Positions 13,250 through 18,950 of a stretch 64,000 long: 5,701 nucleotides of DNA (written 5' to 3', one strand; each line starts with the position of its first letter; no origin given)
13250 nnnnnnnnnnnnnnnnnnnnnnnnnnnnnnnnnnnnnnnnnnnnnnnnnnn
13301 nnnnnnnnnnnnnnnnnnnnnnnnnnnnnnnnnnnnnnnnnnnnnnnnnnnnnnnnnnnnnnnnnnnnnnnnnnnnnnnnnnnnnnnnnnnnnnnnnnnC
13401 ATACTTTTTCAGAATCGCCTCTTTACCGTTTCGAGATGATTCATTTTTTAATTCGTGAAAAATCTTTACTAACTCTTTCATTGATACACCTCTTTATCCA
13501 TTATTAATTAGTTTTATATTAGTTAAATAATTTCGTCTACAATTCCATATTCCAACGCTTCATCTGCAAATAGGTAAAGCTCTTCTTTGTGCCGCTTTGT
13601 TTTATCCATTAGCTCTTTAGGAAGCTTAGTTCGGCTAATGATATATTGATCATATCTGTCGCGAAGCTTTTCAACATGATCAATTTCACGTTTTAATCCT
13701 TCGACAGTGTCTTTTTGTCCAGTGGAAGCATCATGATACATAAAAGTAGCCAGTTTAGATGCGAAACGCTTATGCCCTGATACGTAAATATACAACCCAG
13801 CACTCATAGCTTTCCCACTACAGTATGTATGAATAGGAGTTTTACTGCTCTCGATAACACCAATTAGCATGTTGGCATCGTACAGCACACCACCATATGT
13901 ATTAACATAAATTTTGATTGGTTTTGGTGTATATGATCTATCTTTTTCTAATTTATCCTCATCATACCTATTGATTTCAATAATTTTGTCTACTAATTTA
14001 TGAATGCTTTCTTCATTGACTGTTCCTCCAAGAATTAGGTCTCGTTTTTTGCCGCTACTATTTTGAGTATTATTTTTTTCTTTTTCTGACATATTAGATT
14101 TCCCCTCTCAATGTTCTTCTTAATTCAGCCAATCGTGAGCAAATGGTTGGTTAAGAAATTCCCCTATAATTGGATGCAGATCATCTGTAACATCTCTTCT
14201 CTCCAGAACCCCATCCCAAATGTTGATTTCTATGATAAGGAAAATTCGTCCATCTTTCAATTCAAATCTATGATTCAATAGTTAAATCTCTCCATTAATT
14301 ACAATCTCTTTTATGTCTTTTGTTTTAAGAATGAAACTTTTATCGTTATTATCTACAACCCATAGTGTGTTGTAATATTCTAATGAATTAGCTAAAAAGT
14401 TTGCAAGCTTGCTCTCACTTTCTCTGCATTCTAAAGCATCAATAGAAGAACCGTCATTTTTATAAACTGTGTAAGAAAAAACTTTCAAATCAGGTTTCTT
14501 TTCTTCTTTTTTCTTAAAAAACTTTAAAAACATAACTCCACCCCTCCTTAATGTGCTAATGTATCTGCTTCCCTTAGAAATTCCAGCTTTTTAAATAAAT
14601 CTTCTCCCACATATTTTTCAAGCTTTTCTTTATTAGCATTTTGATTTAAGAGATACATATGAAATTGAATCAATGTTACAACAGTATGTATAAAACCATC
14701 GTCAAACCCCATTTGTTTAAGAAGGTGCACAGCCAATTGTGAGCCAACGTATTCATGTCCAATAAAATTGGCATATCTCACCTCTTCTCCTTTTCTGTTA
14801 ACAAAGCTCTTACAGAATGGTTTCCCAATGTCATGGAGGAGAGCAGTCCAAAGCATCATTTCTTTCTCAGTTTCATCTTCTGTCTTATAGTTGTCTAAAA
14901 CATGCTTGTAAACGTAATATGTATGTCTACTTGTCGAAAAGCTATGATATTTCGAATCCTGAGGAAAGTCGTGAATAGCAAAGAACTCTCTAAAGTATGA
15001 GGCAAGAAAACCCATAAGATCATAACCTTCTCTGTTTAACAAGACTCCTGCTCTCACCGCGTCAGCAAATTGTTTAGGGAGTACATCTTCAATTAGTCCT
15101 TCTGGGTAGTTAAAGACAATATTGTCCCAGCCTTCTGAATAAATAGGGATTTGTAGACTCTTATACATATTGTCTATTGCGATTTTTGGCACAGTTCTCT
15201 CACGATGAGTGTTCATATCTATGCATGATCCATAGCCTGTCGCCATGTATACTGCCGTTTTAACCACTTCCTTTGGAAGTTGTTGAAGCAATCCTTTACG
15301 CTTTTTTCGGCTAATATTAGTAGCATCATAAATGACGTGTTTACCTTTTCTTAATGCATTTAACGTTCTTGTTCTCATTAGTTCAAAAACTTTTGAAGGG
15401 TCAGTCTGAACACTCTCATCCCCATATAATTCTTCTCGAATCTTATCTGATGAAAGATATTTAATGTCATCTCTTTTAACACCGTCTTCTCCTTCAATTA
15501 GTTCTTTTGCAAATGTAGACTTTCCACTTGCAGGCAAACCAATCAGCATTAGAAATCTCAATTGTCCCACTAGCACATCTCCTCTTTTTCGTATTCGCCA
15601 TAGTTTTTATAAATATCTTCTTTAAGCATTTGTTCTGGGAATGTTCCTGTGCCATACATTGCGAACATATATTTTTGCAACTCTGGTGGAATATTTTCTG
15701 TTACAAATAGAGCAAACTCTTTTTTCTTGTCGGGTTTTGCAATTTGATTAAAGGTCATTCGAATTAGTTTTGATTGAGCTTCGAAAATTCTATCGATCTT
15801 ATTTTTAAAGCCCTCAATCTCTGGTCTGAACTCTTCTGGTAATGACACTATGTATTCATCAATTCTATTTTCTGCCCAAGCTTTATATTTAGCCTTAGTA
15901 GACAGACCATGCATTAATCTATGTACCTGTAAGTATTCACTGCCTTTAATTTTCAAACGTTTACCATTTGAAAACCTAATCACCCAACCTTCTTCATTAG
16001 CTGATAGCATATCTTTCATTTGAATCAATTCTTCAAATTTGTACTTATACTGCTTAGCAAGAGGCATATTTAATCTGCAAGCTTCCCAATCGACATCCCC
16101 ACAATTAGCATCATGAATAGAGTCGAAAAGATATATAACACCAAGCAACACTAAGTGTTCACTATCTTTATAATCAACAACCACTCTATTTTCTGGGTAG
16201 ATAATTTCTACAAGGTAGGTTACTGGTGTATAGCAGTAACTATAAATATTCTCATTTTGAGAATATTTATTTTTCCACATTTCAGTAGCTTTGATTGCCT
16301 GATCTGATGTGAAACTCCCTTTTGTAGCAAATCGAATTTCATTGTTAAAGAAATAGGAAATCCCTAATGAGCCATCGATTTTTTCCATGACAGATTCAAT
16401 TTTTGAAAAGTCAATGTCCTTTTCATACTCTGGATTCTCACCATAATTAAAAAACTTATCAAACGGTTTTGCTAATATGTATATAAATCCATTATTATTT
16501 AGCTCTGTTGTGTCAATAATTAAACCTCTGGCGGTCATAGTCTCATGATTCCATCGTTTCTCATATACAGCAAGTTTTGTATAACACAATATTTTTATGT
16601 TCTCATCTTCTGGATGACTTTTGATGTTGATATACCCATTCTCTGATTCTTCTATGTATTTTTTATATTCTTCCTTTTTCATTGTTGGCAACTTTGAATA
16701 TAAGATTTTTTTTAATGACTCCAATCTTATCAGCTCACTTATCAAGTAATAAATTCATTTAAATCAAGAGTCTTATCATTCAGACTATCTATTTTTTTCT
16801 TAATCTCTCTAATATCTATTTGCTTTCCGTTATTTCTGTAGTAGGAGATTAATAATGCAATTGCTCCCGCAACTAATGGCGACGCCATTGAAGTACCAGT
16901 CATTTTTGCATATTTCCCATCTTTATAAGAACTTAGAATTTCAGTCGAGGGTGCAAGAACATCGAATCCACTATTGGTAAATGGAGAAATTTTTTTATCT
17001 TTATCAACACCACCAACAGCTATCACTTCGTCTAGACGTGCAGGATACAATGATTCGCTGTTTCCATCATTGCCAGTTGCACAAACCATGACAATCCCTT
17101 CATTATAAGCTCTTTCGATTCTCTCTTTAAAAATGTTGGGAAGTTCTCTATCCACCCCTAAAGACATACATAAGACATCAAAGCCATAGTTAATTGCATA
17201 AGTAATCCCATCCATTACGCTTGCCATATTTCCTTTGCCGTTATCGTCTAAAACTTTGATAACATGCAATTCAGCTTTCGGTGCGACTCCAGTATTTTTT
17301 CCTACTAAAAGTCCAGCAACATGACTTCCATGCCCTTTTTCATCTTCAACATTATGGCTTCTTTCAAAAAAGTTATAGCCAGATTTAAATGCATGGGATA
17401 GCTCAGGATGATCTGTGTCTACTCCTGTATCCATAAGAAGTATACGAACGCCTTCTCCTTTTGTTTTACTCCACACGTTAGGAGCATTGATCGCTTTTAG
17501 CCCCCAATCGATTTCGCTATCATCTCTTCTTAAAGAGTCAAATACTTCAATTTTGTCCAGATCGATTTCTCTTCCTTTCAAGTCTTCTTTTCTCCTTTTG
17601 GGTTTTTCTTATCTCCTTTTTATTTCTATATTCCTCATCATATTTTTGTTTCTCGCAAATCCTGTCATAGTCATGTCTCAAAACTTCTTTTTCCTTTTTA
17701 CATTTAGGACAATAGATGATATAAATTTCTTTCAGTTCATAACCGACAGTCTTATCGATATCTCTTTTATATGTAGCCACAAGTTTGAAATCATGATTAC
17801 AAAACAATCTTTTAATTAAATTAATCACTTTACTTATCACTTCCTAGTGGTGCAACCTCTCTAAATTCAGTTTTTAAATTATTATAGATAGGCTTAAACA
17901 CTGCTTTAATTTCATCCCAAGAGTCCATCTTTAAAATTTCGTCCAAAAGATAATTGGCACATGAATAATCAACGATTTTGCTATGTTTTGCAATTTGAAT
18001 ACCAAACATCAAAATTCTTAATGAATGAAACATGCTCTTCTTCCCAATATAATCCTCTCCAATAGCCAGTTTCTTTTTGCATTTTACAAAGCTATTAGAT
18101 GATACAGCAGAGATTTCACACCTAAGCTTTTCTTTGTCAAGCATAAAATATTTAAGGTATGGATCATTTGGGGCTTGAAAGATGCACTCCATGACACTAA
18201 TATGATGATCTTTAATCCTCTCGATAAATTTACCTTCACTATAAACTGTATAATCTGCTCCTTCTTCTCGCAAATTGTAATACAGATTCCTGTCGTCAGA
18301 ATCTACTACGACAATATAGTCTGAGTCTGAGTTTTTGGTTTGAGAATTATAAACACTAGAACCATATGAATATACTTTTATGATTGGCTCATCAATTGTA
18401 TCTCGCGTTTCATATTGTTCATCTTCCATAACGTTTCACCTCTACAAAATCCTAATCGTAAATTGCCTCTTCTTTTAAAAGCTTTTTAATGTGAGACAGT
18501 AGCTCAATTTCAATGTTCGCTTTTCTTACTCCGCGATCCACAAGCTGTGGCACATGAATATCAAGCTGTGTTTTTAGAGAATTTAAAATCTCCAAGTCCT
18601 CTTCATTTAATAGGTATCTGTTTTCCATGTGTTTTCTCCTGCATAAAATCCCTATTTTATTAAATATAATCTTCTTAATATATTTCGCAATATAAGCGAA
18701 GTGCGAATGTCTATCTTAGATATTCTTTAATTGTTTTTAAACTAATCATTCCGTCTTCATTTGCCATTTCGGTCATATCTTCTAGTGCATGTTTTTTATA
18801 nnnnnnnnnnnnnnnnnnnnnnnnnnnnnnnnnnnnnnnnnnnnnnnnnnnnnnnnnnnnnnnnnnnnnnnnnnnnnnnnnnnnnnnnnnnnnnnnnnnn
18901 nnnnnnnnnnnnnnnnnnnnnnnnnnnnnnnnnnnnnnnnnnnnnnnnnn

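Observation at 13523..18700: Self-promoted operon pairing RNA end-healing and sealing enzymes with a minimal NTase, two proteases and a basic zinc-finger protein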

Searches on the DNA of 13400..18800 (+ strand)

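Call 4: search_dna_similar(query=window:13400-18800:+, collection=phages, mode=near, max_rows=30)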
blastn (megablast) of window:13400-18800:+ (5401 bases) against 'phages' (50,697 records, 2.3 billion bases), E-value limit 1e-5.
Records with a match: 6; places in all: 6; records where one place covers at least 80% of the query: 0.
Best place of each record, by identity: 60-80% 6.
By first word of the organism name: Bacillus 6.
By host as written in the record: Bacillus subtilis 2; Bacillus subtilis BEST7003 2; Bacillus sp. 1; Rosselomorea vietnamensis FJAT-46955 1.
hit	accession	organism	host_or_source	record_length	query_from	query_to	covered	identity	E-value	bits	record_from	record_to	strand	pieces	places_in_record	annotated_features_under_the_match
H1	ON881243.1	Bacillus phage PK-3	Bacillus sp.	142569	1147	3315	40%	78.5%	0e+0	1402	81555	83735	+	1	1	RnlA family RNA ligase | AAA family ATPase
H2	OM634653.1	Bacillus phage vB_BsuS_PJN02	Bacillus subtilis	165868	1147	3315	39%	78.6%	0e+0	1385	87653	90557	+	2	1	RNA ligase | polynucleotide kinase | endonuclease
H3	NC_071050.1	Bacillus phage vB_BsuS_PJN02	Bacillus subtilis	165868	1147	3315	39%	78.6%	0e+0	1385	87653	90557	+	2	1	RNA ligase | ATPase | homing endonuclease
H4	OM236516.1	Bacillus phage FADO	Bacillus subtilis BEST7003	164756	1147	3315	39%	78.5%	0e+0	1362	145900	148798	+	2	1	RNA ligase | hypothetical protein | homing endonuclease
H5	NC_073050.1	Bacillus phage FADO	Bacillus subtilis BEST7003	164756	1147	3315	39%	78.5%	0e+0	1362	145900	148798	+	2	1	RNA ligase | hypothetical protein | homing endonuclease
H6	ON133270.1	Bacillus phage 2S-4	Rosselomorea vietnamensis FJAT-46955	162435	1189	3324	39%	78.8%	0e+0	1385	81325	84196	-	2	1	none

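Call 6: get_annotated_region(hit=H1, flank=6000)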
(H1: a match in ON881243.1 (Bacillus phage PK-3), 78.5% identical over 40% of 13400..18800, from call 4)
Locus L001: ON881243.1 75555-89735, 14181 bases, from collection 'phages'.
description: Bacillus phage PK-3, complete genome.
organism: Bacillus phage PK-3 (NCBI taxid 2961841)
taxonomy: Viruses; Duplodnaviria; Heunggongvirae; Uroviricota; Caudoviricetes
host: Bacillus sp.; source: soil; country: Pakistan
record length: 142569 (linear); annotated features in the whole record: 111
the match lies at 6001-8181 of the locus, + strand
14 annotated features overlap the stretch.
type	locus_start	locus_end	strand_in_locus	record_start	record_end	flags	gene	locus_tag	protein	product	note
CDS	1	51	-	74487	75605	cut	-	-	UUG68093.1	hypothetical protein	-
CDS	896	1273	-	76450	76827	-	-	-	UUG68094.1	hypothetical protein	-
CDS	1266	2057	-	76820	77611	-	-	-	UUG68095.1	ParA family protein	-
CDS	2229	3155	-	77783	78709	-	-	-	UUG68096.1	RNA ligase family protein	-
CDS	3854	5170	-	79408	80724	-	-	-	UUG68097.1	ATP-dependent DNA ligase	-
CDS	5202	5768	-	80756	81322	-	-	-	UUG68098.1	ATP-dependent Clp protease proteolytic subunit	-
CDS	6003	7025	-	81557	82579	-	-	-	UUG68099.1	AAA family ATPase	-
CDS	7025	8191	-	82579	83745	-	-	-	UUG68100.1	RnlA family RNA ligase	T4 RnlA family RNA ligase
CDS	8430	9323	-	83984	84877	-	-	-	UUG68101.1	S8 family peptidase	-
CDS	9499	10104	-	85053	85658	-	-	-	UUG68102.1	nucleotidyltransferase domain-containing protein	-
CDS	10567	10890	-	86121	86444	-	-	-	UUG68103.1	hypothetical protein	-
CDS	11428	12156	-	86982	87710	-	-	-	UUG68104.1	hypothetical protein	-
CDS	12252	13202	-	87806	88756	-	-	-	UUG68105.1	class 1b ribonucleoside-diphosphate reductase subunit beta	-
CDS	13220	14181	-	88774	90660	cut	-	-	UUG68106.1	lass 1b ribonucleoside-diphosphate reductase subunit alpha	-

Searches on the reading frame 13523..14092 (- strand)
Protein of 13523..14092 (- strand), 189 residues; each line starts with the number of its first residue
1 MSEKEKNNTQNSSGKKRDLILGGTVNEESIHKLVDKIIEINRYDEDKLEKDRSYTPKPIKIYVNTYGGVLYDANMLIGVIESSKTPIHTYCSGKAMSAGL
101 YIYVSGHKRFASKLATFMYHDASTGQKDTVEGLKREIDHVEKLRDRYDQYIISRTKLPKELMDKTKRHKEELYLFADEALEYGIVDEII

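Call 3: search_protein_families(library=pfam, proteins=[window:13523-14092:-], max_evalue=0.01)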
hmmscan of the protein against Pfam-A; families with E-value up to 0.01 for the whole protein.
window:13523-14092:- (189 aa): 2 families
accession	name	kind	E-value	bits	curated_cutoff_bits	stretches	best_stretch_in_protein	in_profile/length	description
PF00574.28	CLP_protease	-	2.4e-23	83.4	20.2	1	9-189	9-179/182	Clp protease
PF25145.1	NfeD1b_N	-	9e-05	22.6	40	1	48-108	23-83/189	NfeD1b, N-terminal domain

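Call 9: search_protein_families(library=ncbifam, proteins=[window:13523-14092:-], max_evalue=0.01)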
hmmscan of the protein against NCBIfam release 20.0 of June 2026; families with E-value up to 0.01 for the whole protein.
window:13523-14092:- (189 aa): 11 families
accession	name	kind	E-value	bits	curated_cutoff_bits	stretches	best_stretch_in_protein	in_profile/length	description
NF009205.0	PRK12553.1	subfamily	6.1e-19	68.4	228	1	5-189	26-202/211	ATP-dependent Clp protease proteolytic subunit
NF001368.0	PRK00277.1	subfamily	6.6e-18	65.3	249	1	17-189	33-195/203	ATP-dependent Clp protease proteolytic subunit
NF045542.1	Clp_rel_HeadMat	equivalog_domain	4.5e-16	59.2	120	1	49-188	24-165/165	head maturation protease, ClpP-related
NF009203.0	PRK12551.1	equivalog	1.1e-15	57.9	359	1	16-189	25-188/196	ATP-dependent Clp protease proteolytic subunit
TIGR00493.1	clpP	equivalog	4.2e-14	52.7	308.6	1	15-189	26-190/192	ATP-dependent Clp endopeptidase proteolytic subunit ClpP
NF011090.0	PRK14513.1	equivalog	4.7e-13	49.4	347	1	54-189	55-190/201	ATP-dependent Clp protease proteolytic subunit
NF011089.0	PRK14512.1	equivalog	1.7e-11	44.2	251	1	10-189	22-191/200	ATP-dependent Clp protease proteolytic subunit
NF045540.1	scaf_prot_MCP1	exception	1e-10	41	475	1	56-189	30-161/652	ClpP-like prohead protease/major capsid protein fusion protein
NF011091.0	PRK14514.1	equivalog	2e-10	40.6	361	1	50-189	78-217/221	ATP-dependent Clp endopeptidase proteolytic subunit ClpP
NF009204.0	PRK12552.1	equivalog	3.3e-09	36.5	263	1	56-189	70-212/225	ATP-dependent Clp protease proteolytic subunit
TIGR00706.1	SppA_dom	equivalog_domain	0.0048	16.5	155.45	1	54-115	30-93/208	signal peptide peptidase SppA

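Call 10: search_protein_families(library=phrogs, proteins=[window:13523-14092:-], max_evalue=0.001)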
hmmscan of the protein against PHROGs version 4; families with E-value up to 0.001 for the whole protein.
window:13523-14092:- (189 aa): 7 families
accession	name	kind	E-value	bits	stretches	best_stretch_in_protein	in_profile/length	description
phrog_94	-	head and packaging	4.5e-32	113.3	1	3-189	68-250/622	head maturation protease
phrog_1827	-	other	1.6e-16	61.2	1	58-179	54-173/202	ATP-dependent protease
phrog_2976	-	head and packaging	1.9e-13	51.9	1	57-188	52-181/394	head maturation protease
phrog_1684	-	head and packaging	4.4e-11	43.8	1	56-187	72-201/284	head maturation protease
phrog_5410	-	other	1.3e-10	42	1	58-163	57-162/323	ATP-dependent protease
phrog_53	-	head and packaging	2.1e-09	38.1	1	59-188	120-278/583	head maturation protease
phrog_133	-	head and packaging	3.4e-05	23.7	1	57-189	49-179/668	head maturation protease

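Call 65: search_solved_structures(query=window:13523-14092:-, max_evalue=0.00001, show_alignments=1)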
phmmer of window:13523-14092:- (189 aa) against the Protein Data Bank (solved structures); distinct sequences matched with E-value up to 0.00001: 81 (the best 60 are shown).
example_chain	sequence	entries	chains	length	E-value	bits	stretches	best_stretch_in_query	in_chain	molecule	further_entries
6l40_E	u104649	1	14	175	3.8e-12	49.8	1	55-188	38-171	ATP-dependent Clp protease proteolytic subunit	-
6l3x_A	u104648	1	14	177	4e-12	49.8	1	55-188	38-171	ATP-dependent Clp protease proteolytic subunit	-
4mxi_A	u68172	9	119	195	5.1e-12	49.4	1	44-188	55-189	ATP-dependent Clp protease proteolytic subunit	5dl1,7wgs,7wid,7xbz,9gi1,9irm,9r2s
6dkf_B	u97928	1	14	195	5.1e-12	49.4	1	44-188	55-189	ATP-dependent Clp protease proteolytic subunit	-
8r03_A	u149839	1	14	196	5.2e-12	49.4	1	44-188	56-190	ATP-dependent Clp protease proteolytic subunit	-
9jop_H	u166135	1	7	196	5.2e-12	49.4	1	44-188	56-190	ATP-dependent Clp protease proteolytic subunit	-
3st9_A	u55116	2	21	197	5.3e-12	49.4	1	44-188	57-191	ATP-dependent Clp protease proteolytic subunit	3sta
9irp_A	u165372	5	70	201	5.7e-12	49.3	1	44-188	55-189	ATP-dependent Clp protease proteolytic subunit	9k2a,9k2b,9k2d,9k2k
4emm_V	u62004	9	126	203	5.8e-12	49.2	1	44-188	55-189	ATP-dependent Clp protease proteolytic subunit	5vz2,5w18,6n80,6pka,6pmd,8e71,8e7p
3qwd_A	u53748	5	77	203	5.9e-12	49.2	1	44-188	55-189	ATP-dependent Clp protease proteolytic subunit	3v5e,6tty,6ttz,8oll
4emp_V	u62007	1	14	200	1e-11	48.4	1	44-188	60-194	ATP-dependent Clp protease proteolytic subunit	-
3v5i_A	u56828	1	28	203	1.5e-11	47.9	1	44-188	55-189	ATP-dependent Clp protease proteolytic subunit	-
3tt6_A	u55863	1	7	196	2.5e-11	47.2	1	56-189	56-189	ATP-dependent Clp protease proteolytic subunit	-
3tt7_A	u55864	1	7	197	2.6e-11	47.1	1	56-189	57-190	ATP-dependent Clp protease proteolytic subunit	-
3kti_A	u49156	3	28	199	2.7e-11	47.1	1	56-189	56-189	ATP-dependent Clp protease proteolytic subunit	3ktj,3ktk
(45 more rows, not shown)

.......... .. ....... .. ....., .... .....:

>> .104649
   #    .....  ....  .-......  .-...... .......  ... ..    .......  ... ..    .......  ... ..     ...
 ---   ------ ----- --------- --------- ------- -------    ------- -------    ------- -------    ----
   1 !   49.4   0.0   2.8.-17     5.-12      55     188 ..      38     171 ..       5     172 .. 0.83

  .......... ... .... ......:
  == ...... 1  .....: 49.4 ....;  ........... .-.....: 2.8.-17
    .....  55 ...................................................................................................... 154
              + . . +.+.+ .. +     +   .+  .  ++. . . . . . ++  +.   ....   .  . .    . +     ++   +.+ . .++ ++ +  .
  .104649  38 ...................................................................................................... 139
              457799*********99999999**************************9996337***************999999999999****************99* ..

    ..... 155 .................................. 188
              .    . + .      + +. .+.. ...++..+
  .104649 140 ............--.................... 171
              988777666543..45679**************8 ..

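Call 81: search_protein_families(library=padloc, proteins=[window:13523-14092:-], max_evalue=0.01)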
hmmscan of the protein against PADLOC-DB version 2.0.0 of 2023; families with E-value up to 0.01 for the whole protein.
window:13523-14092:- (189 aa): 0 families
